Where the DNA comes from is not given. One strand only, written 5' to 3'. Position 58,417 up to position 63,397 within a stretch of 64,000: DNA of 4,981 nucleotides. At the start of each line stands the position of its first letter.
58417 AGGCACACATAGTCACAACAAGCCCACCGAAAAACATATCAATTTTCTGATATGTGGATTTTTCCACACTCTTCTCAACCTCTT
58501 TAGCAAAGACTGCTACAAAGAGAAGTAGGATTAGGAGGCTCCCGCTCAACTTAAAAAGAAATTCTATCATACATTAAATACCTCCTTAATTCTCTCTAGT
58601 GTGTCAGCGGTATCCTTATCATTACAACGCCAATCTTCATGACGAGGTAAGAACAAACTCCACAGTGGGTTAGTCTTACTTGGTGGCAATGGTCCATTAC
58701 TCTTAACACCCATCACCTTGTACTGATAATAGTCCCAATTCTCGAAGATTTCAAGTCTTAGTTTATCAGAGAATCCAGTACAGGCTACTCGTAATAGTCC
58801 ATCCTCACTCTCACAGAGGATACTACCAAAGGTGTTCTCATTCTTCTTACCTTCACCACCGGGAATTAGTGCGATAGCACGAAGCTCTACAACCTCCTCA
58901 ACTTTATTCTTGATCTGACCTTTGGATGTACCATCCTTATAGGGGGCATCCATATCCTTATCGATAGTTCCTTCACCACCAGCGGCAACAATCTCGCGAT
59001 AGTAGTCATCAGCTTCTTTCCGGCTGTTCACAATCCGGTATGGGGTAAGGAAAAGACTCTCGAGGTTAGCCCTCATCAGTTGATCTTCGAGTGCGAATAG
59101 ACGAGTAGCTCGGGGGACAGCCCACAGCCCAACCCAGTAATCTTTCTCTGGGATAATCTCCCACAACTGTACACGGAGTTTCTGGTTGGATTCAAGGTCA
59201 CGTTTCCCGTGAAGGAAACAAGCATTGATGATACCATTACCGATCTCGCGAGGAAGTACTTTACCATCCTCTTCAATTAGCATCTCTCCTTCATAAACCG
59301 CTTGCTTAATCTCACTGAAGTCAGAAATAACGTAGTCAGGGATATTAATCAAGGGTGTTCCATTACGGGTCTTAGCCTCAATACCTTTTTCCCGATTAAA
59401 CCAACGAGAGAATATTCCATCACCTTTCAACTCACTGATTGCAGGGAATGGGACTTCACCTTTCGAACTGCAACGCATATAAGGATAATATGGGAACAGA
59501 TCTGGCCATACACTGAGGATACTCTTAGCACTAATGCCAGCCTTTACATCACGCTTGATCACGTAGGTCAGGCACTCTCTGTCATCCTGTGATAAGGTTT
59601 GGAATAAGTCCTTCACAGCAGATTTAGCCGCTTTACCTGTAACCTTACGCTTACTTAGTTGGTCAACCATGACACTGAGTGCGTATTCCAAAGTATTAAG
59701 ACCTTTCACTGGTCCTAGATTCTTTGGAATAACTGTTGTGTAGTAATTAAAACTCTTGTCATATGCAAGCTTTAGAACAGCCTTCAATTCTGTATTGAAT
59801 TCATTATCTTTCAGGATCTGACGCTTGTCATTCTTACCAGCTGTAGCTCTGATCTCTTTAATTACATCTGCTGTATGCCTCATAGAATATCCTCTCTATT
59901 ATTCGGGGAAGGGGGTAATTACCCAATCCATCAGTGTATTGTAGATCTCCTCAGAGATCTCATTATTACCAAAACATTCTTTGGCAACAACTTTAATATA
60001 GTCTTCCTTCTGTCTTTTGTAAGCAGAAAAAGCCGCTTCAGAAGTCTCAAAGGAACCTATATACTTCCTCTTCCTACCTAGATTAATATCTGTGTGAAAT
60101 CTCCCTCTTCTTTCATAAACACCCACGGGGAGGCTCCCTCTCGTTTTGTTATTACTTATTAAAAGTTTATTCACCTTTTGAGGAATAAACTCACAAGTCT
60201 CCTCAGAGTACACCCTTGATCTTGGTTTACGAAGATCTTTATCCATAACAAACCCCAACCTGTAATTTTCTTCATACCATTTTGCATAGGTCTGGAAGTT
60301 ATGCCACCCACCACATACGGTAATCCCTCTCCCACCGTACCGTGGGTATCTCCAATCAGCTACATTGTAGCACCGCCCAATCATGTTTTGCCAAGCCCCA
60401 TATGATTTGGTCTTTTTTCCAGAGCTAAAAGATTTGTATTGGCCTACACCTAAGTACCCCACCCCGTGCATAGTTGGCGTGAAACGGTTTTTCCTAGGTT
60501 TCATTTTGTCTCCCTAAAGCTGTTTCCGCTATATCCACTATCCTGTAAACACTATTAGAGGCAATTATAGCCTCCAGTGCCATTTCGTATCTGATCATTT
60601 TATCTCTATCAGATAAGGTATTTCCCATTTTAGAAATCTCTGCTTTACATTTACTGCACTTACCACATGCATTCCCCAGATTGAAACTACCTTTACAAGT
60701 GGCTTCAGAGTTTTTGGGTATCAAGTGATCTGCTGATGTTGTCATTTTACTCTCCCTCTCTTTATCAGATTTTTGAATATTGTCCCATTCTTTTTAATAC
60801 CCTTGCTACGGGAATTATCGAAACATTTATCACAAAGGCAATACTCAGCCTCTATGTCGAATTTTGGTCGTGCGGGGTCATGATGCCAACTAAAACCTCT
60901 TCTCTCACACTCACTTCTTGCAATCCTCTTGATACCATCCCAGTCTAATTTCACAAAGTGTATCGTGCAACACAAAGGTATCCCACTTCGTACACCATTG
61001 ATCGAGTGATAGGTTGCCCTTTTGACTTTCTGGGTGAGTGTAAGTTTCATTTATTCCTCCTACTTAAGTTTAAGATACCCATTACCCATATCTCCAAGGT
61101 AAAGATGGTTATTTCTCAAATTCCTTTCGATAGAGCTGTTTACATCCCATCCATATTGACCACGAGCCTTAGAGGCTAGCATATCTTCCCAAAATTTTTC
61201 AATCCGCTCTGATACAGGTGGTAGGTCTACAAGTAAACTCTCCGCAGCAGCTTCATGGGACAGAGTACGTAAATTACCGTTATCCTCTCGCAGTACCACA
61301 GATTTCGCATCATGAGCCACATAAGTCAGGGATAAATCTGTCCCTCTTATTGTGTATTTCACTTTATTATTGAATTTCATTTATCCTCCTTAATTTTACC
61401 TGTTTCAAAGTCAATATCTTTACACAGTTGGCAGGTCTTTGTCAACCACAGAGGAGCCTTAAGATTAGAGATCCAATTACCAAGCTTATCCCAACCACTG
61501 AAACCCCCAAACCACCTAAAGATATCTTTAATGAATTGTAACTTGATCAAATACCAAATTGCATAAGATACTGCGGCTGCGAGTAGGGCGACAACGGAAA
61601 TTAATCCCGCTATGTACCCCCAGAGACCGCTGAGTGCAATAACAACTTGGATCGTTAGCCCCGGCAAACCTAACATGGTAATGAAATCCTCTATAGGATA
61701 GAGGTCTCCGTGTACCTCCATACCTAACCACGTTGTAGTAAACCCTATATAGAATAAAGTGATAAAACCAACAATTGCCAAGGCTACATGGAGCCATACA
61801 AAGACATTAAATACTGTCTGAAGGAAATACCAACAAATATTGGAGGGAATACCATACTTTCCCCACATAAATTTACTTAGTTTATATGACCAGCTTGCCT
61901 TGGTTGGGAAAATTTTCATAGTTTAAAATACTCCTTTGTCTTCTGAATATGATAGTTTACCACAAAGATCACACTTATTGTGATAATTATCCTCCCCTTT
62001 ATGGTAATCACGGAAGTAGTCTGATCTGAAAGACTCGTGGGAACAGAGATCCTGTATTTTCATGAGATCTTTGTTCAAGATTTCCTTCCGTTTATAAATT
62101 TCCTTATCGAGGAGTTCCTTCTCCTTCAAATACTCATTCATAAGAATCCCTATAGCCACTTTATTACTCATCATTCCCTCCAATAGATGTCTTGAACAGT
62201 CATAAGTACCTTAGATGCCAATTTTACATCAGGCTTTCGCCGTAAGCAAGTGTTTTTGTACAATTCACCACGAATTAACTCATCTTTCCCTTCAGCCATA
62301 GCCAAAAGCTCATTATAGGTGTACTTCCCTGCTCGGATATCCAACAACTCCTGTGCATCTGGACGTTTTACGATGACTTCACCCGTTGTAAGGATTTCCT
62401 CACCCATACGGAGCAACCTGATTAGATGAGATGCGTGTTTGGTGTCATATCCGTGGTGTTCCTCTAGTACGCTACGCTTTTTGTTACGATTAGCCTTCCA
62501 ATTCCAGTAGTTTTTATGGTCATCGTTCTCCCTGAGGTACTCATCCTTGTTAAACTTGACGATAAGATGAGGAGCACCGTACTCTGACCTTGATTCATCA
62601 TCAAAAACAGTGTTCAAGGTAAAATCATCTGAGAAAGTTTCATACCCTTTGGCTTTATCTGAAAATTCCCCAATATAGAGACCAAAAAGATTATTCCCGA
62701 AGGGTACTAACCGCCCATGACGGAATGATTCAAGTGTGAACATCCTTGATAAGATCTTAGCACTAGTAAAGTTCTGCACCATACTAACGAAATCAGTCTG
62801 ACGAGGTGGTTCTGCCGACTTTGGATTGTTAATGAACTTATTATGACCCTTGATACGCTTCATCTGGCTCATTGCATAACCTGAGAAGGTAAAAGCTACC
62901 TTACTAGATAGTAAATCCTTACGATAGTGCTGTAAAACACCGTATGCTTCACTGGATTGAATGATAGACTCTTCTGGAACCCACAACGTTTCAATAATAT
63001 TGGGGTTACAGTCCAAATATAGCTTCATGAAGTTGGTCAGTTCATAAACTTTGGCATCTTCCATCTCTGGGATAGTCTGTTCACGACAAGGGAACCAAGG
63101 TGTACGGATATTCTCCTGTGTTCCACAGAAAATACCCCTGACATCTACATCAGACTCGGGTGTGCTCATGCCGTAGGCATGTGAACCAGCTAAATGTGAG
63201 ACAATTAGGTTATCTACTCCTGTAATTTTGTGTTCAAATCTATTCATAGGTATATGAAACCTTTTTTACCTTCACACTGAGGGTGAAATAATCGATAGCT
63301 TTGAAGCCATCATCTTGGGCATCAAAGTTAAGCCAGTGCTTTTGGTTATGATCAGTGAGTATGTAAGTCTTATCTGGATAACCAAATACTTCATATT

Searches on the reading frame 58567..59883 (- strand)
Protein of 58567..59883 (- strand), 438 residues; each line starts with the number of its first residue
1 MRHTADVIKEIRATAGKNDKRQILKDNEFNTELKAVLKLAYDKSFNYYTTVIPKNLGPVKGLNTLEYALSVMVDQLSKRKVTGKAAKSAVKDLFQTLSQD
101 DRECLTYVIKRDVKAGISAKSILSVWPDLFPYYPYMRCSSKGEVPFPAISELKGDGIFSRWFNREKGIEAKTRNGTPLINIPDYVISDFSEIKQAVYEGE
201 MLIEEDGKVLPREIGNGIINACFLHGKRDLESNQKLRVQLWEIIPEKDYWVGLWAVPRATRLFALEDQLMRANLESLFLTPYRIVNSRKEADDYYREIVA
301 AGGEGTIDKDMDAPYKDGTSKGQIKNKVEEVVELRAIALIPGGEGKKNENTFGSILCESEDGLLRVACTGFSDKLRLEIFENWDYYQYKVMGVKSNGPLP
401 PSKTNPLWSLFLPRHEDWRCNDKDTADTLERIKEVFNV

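Call 11: search_protein_families(library=phrogs, max_evalue=0.00001, proteins=[window:58567-59883:-])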
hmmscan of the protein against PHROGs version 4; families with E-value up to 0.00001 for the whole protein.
window:58567-59883:- (438 aa): 2 families
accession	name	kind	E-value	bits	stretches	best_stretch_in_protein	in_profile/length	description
phrog_114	-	DNA, RNA and nucleotide metabolism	1.9e-92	311.9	1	4-436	91-514/634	ATP-dependent DNA ligase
phrog_30362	-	DNA, RNA and nucleotide metabolism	9.1e-06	26.7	0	295-375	8-88/144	DNA ligase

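Call 87: find_related_loci(query=window:58567-59883:-, collection=viral_contigs, flank=10000)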
Query window:58567-59883:- (438 aa) in viral_contigs; peptide patterns used: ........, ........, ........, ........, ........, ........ (x = any residue, [..] = any of these).
1 stretches matched a pattern, but none encodes a relative of the query by tblastn (E <= 1e-3).

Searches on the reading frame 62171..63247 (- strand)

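Call 11: search_protein_families(library=phrogs, max_evalue=0.00001, proteins=[window:62171-63247:-])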
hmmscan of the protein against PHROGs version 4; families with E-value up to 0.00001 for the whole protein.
window:62171-63247:- (358 aa): 2 families
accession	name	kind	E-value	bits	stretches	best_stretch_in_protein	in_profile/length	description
phrog_388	-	DNA, RNA and nucleotide metabolism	1.5e-75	255.5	1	11-357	35-335/351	nucleotidyltransferase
phrog_14344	-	DNA, RNA and nucleotide metabolism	6.7e-06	27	0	15-91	30-108/262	nucleotidyltransferase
